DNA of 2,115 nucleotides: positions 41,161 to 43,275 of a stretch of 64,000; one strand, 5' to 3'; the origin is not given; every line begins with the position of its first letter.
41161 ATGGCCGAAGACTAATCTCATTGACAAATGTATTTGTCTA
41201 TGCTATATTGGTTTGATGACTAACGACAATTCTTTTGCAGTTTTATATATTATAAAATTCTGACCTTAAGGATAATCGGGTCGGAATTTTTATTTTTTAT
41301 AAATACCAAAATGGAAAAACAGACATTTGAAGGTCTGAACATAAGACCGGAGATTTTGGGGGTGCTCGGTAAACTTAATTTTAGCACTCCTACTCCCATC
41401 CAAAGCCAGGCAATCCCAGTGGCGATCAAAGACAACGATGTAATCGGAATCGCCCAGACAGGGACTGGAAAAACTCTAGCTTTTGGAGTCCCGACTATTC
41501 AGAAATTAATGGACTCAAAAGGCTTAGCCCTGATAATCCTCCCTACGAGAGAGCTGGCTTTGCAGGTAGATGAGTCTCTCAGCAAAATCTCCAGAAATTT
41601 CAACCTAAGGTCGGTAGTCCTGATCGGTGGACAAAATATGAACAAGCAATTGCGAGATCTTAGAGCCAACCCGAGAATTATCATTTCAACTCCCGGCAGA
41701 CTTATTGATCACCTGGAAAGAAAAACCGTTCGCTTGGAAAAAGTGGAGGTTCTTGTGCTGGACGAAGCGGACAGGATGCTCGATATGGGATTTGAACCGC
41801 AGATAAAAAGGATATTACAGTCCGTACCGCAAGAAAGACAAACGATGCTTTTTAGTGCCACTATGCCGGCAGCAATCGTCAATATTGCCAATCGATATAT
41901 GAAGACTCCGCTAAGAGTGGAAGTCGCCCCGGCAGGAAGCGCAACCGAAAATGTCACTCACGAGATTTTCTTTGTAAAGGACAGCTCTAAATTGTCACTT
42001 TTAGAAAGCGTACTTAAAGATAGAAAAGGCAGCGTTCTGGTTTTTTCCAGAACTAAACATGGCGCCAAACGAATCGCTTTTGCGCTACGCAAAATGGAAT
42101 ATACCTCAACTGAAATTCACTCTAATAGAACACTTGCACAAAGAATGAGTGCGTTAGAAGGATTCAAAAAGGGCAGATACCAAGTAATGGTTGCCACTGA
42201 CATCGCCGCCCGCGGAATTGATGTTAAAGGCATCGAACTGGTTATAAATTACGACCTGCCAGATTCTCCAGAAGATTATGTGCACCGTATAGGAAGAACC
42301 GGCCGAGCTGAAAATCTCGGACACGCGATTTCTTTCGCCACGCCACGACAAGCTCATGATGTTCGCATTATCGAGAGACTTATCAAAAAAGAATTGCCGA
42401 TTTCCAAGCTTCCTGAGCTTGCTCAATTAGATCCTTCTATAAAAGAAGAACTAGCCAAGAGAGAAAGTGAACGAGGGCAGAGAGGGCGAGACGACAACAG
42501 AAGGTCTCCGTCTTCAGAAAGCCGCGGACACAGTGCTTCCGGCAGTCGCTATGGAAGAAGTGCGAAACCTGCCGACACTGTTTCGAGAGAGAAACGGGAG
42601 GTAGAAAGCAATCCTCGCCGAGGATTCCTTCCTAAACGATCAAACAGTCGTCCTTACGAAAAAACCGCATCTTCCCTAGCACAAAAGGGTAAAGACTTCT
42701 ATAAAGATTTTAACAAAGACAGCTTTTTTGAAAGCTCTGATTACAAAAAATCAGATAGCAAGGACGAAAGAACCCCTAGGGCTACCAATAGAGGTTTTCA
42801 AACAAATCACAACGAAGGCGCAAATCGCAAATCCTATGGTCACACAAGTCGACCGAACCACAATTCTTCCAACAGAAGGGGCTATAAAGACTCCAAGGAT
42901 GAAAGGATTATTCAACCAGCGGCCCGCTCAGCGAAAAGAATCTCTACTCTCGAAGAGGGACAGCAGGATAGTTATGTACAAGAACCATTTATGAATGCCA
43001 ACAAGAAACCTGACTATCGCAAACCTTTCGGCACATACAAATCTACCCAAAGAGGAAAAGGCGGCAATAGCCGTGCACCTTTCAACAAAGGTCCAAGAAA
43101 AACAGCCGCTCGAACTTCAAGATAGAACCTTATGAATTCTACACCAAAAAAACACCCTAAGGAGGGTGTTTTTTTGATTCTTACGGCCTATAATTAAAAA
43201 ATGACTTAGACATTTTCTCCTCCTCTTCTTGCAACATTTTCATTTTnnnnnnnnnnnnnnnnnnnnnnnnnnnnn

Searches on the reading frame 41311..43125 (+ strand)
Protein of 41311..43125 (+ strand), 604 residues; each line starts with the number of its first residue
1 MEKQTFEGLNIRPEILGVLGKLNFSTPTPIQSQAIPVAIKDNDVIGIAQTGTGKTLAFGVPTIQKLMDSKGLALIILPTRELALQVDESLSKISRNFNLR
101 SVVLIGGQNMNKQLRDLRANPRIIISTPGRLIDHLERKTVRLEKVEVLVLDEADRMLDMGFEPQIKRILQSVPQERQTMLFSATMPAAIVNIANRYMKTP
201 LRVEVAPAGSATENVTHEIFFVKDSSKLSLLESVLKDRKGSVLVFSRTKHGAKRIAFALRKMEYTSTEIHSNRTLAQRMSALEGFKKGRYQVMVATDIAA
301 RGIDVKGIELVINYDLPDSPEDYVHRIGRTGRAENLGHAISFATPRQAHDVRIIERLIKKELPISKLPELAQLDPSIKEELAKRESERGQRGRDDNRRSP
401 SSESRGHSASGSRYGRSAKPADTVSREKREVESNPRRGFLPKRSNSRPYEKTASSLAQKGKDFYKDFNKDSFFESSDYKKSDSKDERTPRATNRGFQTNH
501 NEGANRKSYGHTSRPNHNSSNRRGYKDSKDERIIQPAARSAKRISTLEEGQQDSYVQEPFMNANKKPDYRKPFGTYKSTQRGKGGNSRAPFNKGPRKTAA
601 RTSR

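Call 64: search_protein_families(library=pfam, proteins=[window:41311-43125:+], max_evalue=0.001)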
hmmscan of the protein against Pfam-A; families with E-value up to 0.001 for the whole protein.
window:41311-43125:+ (604 aa): 3 families
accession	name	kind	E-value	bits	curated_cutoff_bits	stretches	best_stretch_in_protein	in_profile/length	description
PF00270.35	DEAD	-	5.9e-51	173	26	1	28-188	1-163/167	DEAD/DEAH box helicase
PF00271.37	Helicase_C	-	5.9e-30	104.2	23.5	1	227-333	2-109/110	Helicase conserved C-terminal domain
PF04851.21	ResIII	-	4.3e-09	36.9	22.5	1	40-185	22-162/164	Type III restriction enzyme, res subunit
